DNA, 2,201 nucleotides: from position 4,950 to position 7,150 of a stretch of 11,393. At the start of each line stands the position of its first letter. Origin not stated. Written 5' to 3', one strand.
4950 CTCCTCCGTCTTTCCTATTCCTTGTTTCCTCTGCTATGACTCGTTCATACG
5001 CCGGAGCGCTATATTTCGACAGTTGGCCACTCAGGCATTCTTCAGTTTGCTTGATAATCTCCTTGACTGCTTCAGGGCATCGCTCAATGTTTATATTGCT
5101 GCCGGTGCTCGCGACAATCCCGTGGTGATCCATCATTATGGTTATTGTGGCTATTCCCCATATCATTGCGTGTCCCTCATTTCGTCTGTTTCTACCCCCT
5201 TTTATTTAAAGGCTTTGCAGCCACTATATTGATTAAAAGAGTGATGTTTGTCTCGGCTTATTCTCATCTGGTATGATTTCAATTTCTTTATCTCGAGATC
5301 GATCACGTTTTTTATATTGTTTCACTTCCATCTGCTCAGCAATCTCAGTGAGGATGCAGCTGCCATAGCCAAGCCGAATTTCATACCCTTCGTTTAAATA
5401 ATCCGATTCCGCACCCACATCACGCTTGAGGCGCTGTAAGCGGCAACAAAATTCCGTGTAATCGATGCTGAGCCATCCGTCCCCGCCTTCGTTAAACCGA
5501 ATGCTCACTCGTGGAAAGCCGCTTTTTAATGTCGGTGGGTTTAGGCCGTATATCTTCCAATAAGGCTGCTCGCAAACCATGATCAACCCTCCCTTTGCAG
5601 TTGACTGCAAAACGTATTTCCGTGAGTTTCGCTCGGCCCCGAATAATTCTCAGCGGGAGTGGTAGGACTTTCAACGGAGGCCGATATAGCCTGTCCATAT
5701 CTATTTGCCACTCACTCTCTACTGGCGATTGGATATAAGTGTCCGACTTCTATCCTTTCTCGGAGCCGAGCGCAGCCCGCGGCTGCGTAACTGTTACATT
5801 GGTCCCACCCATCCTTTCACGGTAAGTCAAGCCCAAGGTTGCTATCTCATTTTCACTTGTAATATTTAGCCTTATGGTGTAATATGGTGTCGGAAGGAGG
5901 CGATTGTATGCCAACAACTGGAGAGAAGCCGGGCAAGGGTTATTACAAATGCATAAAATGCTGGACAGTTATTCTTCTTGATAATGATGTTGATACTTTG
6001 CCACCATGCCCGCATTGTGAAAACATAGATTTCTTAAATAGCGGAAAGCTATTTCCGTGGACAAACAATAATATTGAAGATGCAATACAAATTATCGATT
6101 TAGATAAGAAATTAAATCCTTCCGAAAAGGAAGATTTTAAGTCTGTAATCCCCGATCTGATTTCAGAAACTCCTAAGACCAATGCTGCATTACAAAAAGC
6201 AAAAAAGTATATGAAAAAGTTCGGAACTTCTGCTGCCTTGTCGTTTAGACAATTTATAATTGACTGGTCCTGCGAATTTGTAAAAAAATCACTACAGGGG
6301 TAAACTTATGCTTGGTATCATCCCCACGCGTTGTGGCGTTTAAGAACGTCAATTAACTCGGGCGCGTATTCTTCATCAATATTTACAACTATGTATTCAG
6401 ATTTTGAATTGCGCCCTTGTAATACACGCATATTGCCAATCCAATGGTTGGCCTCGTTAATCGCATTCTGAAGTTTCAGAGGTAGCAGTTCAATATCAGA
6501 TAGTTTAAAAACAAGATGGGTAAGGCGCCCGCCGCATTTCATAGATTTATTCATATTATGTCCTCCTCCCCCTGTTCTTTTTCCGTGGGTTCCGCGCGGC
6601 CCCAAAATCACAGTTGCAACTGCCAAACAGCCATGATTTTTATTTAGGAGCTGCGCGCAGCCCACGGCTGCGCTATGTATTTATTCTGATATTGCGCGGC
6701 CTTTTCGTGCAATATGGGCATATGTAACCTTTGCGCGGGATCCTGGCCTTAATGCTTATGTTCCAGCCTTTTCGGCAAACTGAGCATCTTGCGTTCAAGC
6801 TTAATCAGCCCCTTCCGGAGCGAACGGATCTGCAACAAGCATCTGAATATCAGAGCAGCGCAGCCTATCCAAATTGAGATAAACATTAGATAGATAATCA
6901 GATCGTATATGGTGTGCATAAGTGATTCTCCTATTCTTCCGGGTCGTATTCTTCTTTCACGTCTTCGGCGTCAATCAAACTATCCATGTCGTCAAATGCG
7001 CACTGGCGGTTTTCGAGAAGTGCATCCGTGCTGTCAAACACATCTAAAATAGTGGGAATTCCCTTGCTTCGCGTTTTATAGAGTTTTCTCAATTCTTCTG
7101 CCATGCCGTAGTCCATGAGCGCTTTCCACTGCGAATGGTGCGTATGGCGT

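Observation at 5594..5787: Copy A of a duplicated bipartite GC-rich structured element preceding a small early gene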

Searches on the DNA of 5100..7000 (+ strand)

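Call 12: search_dna_similar(query=window:5100-7000:+, collection=phages, mode=distant, max_rows=20)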
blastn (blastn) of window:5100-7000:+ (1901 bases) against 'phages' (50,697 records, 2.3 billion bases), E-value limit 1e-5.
No match.

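Call 20: search_rna_families(source=window, start=5560, end=5900, threshold=evalue, max_evalue=10, show_alignments=3)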
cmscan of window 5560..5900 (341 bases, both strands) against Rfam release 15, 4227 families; matches with E-value up to 10: 1.
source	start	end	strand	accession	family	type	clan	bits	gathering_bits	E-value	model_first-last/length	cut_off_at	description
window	5631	5666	+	RF01966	RMST_5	Gene; lncRNA;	-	11.6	58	6.5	95-128/128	no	Rhabdomyosarcoma 2 associated transcript conserved region 5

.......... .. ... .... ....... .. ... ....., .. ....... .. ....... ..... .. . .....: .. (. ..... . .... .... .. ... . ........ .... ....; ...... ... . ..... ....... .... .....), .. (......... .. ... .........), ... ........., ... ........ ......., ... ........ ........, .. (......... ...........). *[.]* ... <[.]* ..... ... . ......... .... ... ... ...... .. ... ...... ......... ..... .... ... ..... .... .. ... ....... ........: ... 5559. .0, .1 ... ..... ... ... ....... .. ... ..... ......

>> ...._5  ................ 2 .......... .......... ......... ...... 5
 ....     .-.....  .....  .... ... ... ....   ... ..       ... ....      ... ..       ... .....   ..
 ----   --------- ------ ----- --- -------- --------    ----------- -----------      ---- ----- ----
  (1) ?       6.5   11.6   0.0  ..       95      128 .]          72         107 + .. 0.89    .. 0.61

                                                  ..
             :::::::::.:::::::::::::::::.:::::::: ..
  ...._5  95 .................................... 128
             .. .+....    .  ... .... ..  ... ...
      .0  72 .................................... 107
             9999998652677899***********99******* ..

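Call 21: search_rna_families(source=window, start=6540, end=6760, threshold=evalue, max_evalue=10, show_alignments=3)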
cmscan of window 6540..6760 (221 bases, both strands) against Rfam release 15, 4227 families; matches with E-value up to 10: 7.
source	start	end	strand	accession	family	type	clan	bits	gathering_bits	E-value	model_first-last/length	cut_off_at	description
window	6584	6666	-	RF04099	MIR837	Gene; miRNA;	-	16.4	117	0.89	1-122/122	no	MIR837 microRNA precursor family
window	6584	6666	+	RF03483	MIR319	Gene; miRNA;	-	16.3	54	0.67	7-86/92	no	MIR319 microRNA precursor family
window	6593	6659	-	RF00977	mir-600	Gene; miRNA;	-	16.3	80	1.5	1-76/76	no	mir-600 microRNA precursor family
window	6577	6681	+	RF00688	MIR394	Gene; miRNA;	-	15.9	60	1.1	1-109/109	no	MIR394 microRNA precursor family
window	6593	6657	-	RF03097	RAGATH-21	Gene; sRNA;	-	15.8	70.3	2.3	1-76/76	no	RAGATH-21 RNA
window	6584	6666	+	RF04099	MIR837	Gene; miRNA;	-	15.2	117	1.9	1-122/122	no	MIR837 microRNA precursor family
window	6623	6674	-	RF03535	TEG147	Cis-reg;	-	13.1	56.1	8.5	1-60/60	no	Staphylococcus aureus small RNA TEG147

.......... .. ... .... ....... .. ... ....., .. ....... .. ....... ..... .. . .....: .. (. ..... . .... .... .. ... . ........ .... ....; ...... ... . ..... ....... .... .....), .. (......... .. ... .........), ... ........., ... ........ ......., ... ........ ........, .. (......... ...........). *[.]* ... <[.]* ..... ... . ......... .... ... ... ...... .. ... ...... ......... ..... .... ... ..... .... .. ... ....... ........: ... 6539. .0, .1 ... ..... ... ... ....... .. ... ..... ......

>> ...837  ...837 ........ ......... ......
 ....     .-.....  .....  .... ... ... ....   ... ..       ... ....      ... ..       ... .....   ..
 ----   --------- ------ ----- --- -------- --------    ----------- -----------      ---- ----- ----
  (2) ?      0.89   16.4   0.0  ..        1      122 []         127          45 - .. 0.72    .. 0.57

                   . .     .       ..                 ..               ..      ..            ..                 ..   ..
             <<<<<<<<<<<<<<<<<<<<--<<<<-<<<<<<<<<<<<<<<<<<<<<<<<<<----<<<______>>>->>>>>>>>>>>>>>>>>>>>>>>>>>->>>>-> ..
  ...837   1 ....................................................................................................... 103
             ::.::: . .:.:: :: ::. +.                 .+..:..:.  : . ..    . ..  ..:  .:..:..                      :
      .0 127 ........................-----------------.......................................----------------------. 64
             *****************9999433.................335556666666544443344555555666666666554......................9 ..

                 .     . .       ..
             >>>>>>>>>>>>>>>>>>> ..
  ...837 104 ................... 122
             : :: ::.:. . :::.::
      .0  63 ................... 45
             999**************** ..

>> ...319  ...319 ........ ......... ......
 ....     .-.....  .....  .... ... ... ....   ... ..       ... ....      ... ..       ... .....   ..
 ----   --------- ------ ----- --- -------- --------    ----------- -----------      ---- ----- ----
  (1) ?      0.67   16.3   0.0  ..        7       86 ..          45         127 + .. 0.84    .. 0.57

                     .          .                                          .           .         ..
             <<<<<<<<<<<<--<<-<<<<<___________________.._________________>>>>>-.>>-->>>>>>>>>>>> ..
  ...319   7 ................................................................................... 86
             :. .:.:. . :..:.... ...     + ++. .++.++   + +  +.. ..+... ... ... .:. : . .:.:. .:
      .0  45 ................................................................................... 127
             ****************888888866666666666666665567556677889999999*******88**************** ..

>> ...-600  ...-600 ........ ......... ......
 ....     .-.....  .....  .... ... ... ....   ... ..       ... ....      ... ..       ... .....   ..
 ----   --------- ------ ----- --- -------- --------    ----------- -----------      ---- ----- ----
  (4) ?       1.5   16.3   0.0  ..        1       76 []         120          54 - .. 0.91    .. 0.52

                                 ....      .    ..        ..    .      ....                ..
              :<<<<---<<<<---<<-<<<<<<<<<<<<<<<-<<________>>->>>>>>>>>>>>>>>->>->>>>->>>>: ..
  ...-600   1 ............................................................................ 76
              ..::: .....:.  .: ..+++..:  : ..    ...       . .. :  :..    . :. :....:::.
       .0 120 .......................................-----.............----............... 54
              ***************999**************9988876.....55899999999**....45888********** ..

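Call 54: search_dna_similar(query=window:6570-6690:-, collection=phages, mode=distant, max_evalue=10, max_rows=15)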
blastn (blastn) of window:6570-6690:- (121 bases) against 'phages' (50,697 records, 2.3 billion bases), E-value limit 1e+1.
Records with a match: 7; places in all: 7; records where one place covers at least 80% of the query: 0.
Best place of each record, by identity: >=99% 2; 80-90% 5.
By first word of the organism name: Salmonella 2; Bordetella 2; Mycobacterium 2; Escherichia 1.
By host as written in the record: Bordetella bronchiseptica ATCC 10580 2; Mycobacterium smegmatis mc2 155 2; Escherichia coli O157:H7 ATCC 43895 1; Salmonella enterica subsp. enterica serovar Kentucky 1; Homo sapiens 1.
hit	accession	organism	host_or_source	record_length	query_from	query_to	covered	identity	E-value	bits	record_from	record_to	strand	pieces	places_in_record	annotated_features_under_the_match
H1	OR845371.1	Escherichia phage ECO95 1-6-1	Escherichia coli O157:H7 ATCC 43895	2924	14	43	25%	87.1%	4e+0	36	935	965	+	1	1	record has no annotation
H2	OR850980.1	Salmonella phage S.Kent 1-2-1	Salmonella enterica subsp. enterica ...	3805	14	43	25%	87.1%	4e+0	36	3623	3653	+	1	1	record has no annotation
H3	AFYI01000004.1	Salmonella enterica subsp. enterica serovar Infantis str. ...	Homo sapiens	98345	14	43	25%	87.1%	4e+0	36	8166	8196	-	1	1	acetolactate synthase, large subunit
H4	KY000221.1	Bordetella phage CN1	Bordetella bronchiseptica ATCC 10580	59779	17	45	24%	89.7%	4e+0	37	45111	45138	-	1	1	endolysin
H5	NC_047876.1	Bordetella phage CN1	Bordetella bronchiseptica ATCC 10580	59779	17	45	24%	89.7%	4e+0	37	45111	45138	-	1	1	endolysin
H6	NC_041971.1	Mycobacterium phage Rey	Mycobacterium smegmatis mc2 155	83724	25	43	16%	100.0%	4e+0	36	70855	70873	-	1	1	150: hypothetical protein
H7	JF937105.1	Mycobacterium phage Rey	Mycobacterium smegmatis mc2 155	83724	25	43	16%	100.0%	4e+0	36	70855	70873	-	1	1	150: hypothetical protein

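Call 55: search_dna_similar(query=window:5590-5800:-, collection=phages, mode=distant, max_evalue=10, max_rows=15)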
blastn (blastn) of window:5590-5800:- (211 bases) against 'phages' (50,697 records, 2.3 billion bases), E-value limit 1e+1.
Records with a match: 5; places in all: 5; records where one place covers at least 80% of the query: 0.
Best place of each record, by identity: >=99% 2; 90-95% 2; 80-90% 1.
By first word of the organism name: Pseudomonas 2; Bacteriophage 2; Enterobacter 1.
By host as written in the record: Pseudomonas aeruginosa PAO1 2; - 2; Enterobacter sp. 1.
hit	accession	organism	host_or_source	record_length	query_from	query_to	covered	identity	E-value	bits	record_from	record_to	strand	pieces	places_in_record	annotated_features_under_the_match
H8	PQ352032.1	Enterobacter phage phiT5282EW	Enterobacter sp.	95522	20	48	14%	86.2%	8e+0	36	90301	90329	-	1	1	hypothetical protein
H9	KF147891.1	Pseudomonas phage PaBG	Pseudomonas aeruginosa PAO1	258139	81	105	12%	92.0%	2e+0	37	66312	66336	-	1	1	hypothetical protein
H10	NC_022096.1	Pseudomonas phage PaBG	Pseudomonas aeruginosa PAO1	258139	81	105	12%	92.0%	2e+0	37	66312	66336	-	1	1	hypothetical protein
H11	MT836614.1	Bacteriophage sp.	human fecal samples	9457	189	207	9%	100.0%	8e+0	36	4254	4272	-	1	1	record has no annotation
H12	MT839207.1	Bacteriophage sp.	human fecal samples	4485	187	205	9%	100.0%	8e+0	36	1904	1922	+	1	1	record has no annotation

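Call 84: search_dna_similar(query=window:5590-6690:-, collection=plasmids, mode=distant, max_evalue=0.1, max_rows=10)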
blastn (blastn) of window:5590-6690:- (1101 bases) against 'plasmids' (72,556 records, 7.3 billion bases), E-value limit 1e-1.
Records with a match: 2; places in all: 2; records where one place covers at least 80% of the query: 0.
Best place of each record, by identity: 60-80% 2.
By first word of the organism name: Clostridium 2.
By predicted mobility (MOB-suite, as given by PLSDB): non-mobilizable 2.
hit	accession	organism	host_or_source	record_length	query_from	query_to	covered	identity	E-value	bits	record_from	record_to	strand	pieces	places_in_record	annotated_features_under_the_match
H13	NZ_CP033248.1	Clostridium butyricum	environment swab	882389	668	797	12%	69.7%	3e-2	48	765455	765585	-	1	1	hypothetical protein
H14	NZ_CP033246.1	Clostridium butyricum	Homo sapiens,stool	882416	668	797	12%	69.7%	3e-2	48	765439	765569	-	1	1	hypothetical protein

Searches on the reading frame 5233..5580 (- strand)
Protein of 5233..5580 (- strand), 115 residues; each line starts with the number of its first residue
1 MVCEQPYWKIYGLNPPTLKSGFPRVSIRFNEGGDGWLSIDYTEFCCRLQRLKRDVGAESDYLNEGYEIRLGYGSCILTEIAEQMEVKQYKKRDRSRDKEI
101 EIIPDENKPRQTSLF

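Call 10: search_protein_families(library=pfam, proteins=[window:5233-5580:-], max_evalue=0.01)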
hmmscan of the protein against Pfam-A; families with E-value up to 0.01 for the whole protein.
window:5233-5580:- (115 aa): 0 families

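Call 11: search_protein_families(library=phrogs, proteins=[window:5233-5580:-], max_evalue=0.01)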
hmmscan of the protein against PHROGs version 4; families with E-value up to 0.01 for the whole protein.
window:5233-5580:- (115 aa): 0 families

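Call 15: find_related_loci(query=window:5233-5580:-, collection=viral_contigs, flank=4000)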
Query window:5233-5580:- (115 aa) in viral_contigs; peptide patterns used: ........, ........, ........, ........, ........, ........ (x = any residue, [..] = any of these).
5 stretches matched a pattern, but none encodes a relative of the query by tblastn (E <= 1e-3).

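Call 17: find_encoding_contigs(protein=window:5233-5580:-, flank=3000, max_places=10)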
Protein window:5233-5580:- (115 aa): 5 contigs read that carry it; 4 places shown.
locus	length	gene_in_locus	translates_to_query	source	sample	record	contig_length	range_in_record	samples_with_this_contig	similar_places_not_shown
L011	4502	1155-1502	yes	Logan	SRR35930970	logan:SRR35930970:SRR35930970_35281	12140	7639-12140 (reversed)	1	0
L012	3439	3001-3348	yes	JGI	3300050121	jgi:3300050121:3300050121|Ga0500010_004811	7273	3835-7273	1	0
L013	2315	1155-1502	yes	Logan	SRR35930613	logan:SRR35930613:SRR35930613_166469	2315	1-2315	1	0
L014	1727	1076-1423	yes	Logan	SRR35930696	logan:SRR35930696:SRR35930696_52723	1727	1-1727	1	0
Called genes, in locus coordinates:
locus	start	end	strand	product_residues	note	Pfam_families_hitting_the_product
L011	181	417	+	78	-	-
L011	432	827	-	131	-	PF10083:DUF2321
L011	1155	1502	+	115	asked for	-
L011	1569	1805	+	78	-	-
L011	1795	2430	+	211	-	-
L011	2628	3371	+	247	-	PF23343:REP_ORF2-G2P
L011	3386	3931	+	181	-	PF03838:RecU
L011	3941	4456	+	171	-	-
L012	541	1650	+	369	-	PF01507:PAPS_reduct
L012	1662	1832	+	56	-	-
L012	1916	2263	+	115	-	-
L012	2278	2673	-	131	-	PF10083:DUF2321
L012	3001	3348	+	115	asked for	-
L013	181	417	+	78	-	-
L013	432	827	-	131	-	PF10083:DUF2321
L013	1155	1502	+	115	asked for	-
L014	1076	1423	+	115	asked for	-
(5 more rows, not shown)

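Call 30: find_homologous_proteins(query=window:5233-5580:-, max_evalue=0.001)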
Query window:5233-5580:- (115 aa): 1 proteins with E <= 0.001 among 1 candidates.
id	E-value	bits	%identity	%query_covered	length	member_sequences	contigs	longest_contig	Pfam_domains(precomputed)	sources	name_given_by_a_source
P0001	6.7e-74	263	100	100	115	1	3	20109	-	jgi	jgi:hypothetical protein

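Call 87: search_protein_families(library=padloc, proteins=[window:5233-5580:-], max_evalue=0.01)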
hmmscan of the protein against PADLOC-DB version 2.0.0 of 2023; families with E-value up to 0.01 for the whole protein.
window:5233-5580:- (115 aa): 0 families

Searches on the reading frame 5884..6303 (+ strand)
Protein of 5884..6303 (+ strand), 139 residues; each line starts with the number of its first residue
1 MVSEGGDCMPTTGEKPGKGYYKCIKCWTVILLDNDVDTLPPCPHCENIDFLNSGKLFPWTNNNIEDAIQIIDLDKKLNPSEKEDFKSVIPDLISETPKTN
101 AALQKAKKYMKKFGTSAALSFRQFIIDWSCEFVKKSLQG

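Call 10: search_protein_families(library=pfam, proteins=[window:5884-6303:+], max_evalue=0.01)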
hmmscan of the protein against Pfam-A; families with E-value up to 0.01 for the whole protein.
window:5884-6303:+ (139 aa): 2 families
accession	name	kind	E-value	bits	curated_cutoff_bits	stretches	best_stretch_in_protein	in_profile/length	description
PF10083.14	DUF2321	-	5.9e-19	68.7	24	1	52-136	72-156/157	Uncharacterized protein conserved in bacteria (DUF2321)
PF07295.17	DUF1451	-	0.00053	20.6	26.1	1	11-50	104-142/146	Zinc-ribbon containing domain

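Call 11: search_protein_families(library=phrogs, proteins=[window:5884-6303:+], max_evalue=0.01)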
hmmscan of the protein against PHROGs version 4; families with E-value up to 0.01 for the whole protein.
window:5884-6303:+ (139 aa): 1 family
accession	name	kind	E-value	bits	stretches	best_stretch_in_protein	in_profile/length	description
phrog_16447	-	unknown function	1.2e-18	68.4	1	52-137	72-157/160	-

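Call 47: find_encoding_contigs(protein=window:5908-6303:+, flank=4000, max_places=10)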
Protein window:5908-6303:+ (131 aa): 5 contigs read that carry it; 4 places shown.
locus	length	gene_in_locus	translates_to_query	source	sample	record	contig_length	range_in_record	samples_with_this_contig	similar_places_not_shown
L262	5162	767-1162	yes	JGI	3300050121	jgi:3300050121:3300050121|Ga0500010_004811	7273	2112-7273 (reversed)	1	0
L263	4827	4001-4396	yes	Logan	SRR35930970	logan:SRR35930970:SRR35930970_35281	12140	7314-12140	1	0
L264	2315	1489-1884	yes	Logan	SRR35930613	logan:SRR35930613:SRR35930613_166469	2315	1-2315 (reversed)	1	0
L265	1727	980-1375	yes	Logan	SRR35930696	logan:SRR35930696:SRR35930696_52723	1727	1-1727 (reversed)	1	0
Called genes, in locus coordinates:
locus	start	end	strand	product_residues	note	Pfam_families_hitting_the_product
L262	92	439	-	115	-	-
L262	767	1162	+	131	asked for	PF10083:DUF2321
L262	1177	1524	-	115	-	-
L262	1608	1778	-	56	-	-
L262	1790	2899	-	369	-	PF01507:PAPS_reduct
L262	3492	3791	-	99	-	PF13392:HNH_3 (weak)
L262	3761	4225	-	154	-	PF06725:3D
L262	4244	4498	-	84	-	PF12728:HTH_17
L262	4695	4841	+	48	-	-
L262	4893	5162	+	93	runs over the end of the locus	-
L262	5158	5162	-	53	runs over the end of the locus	-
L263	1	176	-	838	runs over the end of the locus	PF01555:N6_N4_Mtase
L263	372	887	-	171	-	-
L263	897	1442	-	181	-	PF03838:RecU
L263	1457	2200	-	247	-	PF23343:REP_ORF2-G2P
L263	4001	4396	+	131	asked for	PF10083:DUF2321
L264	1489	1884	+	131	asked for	PF10083:DUF2321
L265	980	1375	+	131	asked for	PF10083:DUF2321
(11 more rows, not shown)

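Call 66: find_related_loci(query=window:5908-6303:+, collection=viral_contigs, flank=3000)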
Query window:5908-6303:+ (131 aa) in viral_contigs; peptide patterns used: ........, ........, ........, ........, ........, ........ (x = any residue, [..] = any of these).
11 stretches matched a pattern, but none encodes a relative of the query by tblastn (E <= 1e-3).

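Call 87: search_protein_families(library=padloc, proteins=[window:5908-6303:+], max_evalue=0.01)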
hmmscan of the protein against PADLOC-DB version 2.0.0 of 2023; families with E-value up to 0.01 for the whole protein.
window:5908-6303:+ (131 aa): 0 families

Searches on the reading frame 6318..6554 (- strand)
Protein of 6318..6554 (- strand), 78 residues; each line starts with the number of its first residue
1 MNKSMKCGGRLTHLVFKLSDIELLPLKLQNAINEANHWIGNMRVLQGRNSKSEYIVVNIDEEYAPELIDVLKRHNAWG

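Call 10: search_protein_families(library=pfam, proteins=[window:6318-6554:-], max_evalue=0.01)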
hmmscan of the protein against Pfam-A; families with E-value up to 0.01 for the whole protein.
window:6318-6554:- (78 aa): 0 families

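Call 11: search_protein_families(library=phrogs, proteins=[window:6318-6554:-], max_evalue=0.01)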
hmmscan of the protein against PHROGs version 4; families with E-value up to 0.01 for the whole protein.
window:6318-6554:- (78 aa): 2 families
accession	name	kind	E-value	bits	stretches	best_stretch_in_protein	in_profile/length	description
phrog_5992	-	unknown function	5.9e-10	40.2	1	13-78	8-74/75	-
phrog_35952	-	unknown function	0.0065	17.6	1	19-59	2-41/58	-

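Call 16: find_related_loci(query=window:6318-6554:-, collection=viral_contigs, flank=4000)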
Query window:6318-6554:- (78 aa) in viral_contigs; peptide patterns used: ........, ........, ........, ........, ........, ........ (x = any residue, [..] = any of these).
6 stretches matched a pattern, but none encodes a relative of the query by tblastn (E <= 1e-3).

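Call 18: find_encoding_contigs(protein=window:6318-6554:-, flank=3000, max_places=10)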
Protein window:6318-6554:- (78 aa): 2 contigs read that carry it; 2 places shown.
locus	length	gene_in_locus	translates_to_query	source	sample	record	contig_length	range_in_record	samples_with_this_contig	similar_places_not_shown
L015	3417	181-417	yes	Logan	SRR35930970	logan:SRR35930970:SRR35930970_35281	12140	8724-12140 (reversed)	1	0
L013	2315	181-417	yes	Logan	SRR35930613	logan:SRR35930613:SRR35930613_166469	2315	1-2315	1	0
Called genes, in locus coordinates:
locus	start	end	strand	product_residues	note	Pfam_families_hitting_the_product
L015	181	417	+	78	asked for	-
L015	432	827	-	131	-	PF10083:DUF2321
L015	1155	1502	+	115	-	-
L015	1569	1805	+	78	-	-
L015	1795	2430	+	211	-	-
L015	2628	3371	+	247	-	PF23343:REP_ORF2-G2P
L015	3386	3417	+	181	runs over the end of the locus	PF03838:RecU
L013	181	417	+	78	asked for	-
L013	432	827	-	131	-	PF10083:DUF2321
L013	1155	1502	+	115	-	-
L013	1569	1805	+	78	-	-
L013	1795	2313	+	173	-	?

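Call 31: find_homologous_proteins(query=window:6318-6554:-, max_evalue=0.001)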
Query window:6318-6554:- (78 aa): 1 proteins with E <= 0.001 among 1 candidates.
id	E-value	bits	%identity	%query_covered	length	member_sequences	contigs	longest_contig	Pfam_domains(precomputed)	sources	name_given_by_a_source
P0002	5.4e-45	168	100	100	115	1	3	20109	-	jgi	jgi:hypothetical protein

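Call 87: search_protein_families(library=padloc, proteins=[window:6318-6554:-], max_evalue=0.01)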
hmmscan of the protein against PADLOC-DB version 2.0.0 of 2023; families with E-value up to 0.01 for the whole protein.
window:6318-6554:- (78 aa): 0 families
